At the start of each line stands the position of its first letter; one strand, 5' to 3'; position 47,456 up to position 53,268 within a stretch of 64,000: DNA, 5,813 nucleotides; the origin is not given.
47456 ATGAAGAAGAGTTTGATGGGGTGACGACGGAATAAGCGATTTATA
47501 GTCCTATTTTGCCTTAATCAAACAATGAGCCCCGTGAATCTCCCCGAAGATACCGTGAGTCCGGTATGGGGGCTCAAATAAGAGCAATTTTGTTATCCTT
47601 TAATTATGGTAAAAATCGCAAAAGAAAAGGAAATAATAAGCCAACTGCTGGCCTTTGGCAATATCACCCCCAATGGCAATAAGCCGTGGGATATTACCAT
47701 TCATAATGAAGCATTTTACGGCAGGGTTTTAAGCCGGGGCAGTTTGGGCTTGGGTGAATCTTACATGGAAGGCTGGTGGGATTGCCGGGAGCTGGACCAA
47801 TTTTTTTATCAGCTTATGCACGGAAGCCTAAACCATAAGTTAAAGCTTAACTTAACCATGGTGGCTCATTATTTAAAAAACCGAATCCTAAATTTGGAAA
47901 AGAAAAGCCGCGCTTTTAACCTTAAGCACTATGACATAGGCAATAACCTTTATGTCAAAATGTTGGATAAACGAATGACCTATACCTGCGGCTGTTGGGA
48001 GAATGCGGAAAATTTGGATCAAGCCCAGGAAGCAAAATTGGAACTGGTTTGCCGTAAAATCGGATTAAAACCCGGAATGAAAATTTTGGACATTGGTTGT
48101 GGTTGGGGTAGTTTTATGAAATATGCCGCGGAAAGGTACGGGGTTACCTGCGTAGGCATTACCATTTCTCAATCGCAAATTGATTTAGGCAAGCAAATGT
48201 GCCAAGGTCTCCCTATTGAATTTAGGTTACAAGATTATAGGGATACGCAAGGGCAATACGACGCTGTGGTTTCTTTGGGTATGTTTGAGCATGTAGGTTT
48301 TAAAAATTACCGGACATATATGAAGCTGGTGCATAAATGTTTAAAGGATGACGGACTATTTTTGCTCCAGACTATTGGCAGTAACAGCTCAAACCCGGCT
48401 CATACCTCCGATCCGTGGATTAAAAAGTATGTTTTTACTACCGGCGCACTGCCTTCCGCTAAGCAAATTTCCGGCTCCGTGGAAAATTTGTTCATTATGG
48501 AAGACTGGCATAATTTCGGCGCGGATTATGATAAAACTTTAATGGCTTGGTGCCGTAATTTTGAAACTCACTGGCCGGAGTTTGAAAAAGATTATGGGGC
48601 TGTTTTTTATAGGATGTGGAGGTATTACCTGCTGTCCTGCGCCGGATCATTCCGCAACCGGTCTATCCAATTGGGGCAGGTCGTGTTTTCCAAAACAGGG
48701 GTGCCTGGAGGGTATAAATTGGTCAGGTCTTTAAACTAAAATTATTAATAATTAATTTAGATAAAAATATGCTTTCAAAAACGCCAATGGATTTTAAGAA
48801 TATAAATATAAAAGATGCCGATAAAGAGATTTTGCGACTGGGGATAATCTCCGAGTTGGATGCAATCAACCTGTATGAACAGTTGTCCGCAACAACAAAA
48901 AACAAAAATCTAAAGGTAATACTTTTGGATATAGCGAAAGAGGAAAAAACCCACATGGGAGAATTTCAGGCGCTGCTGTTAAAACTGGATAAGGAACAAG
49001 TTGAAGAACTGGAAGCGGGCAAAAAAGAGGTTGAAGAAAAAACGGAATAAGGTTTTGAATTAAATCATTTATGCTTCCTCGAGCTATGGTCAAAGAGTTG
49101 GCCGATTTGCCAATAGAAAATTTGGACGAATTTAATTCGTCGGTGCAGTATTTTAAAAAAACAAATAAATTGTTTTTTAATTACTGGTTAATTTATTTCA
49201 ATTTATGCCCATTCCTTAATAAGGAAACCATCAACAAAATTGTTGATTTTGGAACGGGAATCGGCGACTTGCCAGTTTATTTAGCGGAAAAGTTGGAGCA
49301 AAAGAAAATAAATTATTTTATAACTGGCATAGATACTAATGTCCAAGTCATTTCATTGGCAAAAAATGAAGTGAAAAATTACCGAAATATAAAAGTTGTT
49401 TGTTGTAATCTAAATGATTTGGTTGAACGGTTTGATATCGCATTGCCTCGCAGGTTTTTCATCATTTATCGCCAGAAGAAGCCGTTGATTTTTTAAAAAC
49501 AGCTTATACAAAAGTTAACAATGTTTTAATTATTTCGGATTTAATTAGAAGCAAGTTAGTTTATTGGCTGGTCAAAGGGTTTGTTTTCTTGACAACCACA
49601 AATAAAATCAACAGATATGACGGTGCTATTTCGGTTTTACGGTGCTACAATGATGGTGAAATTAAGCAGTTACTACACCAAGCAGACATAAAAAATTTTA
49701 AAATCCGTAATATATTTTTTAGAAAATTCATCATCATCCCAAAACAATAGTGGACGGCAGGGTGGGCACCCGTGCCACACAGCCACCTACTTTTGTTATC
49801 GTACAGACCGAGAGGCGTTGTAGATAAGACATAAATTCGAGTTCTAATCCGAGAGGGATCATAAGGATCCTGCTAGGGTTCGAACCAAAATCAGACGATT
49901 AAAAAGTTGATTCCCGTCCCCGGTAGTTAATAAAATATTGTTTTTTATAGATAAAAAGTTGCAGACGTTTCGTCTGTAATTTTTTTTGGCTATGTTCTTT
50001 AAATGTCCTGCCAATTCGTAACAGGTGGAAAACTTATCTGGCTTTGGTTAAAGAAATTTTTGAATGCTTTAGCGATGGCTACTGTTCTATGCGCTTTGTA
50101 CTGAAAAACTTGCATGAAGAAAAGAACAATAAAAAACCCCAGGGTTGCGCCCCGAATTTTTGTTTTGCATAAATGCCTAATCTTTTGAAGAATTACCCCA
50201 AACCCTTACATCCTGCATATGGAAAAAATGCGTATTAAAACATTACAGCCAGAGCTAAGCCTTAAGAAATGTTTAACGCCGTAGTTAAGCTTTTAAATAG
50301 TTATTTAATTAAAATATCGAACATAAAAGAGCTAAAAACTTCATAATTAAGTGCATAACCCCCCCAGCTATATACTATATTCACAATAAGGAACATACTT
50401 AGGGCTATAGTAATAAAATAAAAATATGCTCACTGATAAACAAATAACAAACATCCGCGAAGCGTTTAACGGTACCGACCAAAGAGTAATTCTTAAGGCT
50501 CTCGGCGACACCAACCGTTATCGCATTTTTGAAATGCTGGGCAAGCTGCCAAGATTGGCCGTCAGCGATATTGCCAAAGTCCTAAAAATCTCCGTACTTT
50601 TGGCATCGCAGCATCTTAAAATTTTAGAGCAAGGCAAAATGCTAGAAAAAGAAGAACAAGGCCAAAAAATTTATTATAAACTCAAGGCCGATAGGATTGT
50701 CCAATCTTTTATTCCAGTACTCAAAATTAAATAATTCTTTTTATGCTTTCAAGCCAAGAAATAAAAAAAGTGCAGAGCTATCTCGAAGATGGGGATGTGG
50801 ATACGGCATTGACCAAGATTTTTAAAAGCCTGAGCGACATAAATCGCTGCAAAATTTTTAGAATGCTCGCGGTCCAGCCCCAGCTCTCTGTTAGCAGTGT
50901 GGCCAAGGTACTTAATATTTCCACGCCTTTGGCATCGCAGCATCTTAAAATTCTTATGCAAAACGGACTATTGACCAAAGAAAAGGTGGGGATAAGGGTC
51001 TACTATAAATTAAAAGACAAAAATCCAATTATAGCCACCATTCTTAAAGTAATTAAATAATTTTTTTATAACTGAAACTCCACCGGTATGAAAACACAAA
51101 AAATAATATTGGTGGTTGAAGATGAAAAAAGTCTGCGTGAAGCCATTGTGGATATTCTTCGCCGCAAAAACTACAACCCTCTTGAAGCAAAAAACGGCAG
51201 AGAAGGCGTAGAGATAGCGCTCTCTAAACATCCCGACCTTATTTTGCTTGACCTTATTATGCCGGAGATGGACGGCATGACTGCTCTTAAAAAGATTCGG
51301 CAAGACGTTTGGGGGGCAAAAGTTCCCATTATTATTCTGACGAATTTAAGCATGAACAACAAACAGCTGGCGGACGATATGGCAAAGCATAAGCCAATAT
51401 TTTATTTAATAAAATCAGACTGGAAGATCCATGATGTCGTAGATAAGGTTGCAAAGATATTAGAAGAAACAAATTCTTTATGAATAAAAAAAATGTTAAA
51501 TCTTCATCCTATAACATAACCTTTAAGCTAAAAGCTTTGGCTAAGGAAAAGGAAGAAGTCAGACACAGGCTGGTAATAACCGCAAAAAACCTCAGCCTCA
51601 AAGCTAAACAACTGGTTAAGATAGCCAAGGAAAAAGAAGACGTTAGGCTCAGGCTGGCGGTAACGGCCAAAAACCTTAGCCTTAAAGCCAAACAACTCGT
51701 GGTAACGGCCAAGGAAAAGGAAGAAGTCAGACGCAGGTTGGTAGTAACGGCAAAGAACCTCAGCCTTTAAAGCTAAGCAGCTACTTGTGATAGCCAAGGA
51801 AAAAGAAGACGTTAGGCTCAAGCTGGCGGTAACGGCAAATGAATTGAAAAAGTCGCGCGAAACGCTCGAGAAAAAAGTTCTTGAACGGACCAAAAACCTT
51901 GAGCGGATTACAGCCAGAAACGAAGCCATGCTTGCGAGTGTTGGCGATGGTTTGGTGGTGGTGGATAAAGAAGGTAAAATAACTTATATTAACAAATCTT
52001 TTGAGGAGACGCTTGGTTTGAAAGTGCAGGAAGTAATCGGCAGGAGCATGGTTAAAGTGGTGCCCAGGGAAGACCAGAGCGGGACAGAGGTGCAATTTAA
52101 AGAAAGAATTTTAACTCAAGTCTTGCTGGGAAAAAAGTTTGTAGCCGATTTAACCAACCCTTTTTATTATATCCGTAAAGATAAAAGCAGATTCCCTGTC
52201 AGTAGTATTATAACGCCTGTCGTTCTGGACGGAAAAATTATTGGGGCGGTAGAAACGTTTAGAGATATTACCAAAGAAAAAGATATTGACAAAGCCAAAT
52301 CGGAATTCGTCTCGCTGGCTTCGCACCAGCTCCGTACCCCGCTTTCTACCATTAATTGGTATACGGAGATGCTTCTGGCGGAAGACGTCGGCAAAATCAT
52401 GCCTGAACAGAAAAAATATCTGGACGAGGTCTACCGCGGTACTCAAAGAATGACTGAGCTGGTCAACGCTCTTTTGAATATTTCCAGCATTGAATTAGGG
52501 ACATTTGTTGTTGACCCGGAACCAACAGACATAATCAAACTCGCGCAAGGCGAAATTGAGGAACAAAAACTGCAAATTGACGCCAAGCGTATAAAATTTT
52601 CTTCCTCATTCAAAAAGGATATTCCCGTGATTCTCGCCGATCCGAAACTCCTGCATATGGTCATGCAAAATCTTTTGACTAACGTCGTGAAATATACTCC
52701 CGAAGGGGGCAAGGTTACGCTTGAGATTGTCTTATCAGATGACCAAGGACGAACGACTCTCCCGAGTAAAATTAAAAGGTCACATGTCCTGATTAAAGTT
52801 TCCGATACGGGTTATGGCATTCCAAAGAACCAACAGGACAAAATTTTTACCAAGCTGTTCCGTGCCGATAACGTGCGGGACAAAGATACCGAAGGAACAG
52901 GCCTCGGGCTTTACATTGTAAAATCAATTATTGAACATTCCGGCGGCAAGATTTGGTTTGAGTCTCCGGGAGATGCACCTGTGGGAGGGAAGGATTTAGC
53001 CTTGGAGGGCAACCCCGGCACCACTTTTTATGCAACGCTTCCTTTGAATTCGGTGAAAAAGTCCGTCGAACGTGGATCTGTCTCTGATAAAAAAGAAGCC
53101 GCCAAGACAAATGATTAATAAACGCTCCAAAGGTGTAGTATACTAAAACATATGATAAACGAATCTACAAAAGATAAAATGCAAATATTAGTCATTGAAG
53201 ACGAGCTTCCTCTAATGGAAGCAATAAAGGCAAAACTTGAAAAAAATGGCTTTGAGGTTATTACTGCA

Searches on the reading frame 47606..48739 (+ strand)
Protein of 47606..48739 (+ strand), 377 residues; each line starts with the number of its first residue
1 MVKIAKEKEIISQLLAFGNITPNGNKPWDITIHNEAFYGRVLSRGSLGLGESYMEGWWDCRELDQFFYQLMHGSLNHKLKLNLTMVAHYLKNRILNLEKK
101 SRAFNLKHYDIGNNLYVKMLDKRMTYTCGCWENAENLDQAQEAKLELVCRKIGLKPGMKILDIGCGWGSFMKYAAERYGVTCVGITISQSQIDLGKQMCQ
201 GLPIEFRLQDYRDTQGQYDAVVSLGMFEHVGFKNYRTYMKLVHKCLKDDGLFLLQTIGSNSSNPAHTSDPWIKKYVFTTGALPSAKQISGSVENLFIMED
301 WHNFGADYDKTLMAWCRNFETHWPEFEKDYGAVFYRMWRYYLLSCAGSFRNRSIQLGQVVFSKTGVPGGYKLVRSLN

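Call 57: search_protein_families(library=pfam, proteins=[window:47606-48739:+], max_evalue=0.00001)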
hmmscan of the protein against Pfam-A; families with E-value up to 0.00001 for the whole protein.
window:47606-48739:+ (377 aa): 7 families
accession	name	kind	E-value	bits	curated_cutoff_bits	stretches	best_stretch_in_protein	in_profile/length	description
PF02353.26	CMAS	-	6.5e-86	288.5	27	1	106-358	11-272/273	Mycolic acid cyclopropane synthetase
PF13649.12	Methyltransf_25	-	1.4e-15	58.2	27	1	160-250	1-97/97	Methyltransferase domain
PF13489.12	Methyltransf_23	-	3e-15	56.8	27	1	154-263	20-125/164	Methyltransferase domain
PF08241.18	Methyltransf_11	-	7.8e-14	52.5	21.2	1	161-253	1-94/95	Methyltransferase domain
PF13847.12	Methyltransf_31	-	2.7e-11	43.8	27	1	155-269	2-124/145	Methyltransferase domain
PF08242.18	Methyltransf_12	-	4.5e-11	43.8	30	1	161-252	1-98/98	Methyltransferase domain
PF01728.25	FtsJ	-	3.9e-06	27.3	24.1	1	144-192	8-58/181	FtsJ-like methyltransferase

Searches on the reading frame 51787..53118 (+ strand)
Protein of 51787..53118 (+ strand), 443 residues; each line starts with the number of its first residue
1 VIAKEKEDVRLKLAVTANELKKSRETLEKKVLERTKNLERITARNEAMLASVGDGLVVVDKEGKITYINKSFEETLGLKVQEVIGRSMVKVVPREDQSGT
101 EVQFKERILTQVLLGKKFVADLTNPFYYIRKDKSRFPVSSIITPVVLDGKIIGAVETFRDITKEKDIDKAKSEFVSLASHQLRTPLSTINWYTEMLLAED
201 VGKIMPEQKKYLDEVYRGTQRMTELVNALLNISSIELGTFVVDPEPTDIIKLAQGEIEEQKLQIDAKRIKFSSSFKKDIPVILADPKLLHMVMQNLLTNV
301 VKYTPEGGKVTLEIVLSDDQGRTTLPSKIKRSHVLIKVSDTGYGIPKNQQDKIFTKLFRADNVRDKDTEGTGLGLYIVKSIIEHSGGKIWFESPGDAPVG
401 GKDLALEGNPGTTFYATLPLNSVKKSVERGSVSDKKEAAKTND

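Call 57: search_protein_families(library=pfam, proteins=[window:51787-53118:+], max_evalue=0.00001)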
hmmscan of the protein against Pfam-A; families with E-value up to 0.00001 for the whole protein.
window:51787-53118:+ (443 aa): 6 families
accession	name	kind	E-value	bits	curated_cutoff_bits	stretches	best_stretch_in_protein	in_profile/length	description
PF02518.31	HATPase_c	-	2.5e-25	89.5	26.4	1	285-421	2-110/111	Histidine kinase-, DNA gyrase B-, and HSP90-like ATPase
PF00512.31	HisKA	-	2.2e-16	60.1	26.9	1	170-237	1-65/66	His Kinase A (phospho-acceptor) domain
PF13426.13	PAS_9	-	2.4e-16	60.3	27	1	54-163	2-103/103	PAS domain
PF00989.32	PAS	-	4e-15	56.2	22.6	1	44-161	2-113/113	PAS fold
PF08448.16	PAS_4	-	2.1e-12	47.6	23.1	1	50-165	2-109/110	PAS fold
PF13188.13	PAS_8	-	3.3e-07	30.4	21.8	1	44-89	2-44/65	PAS domain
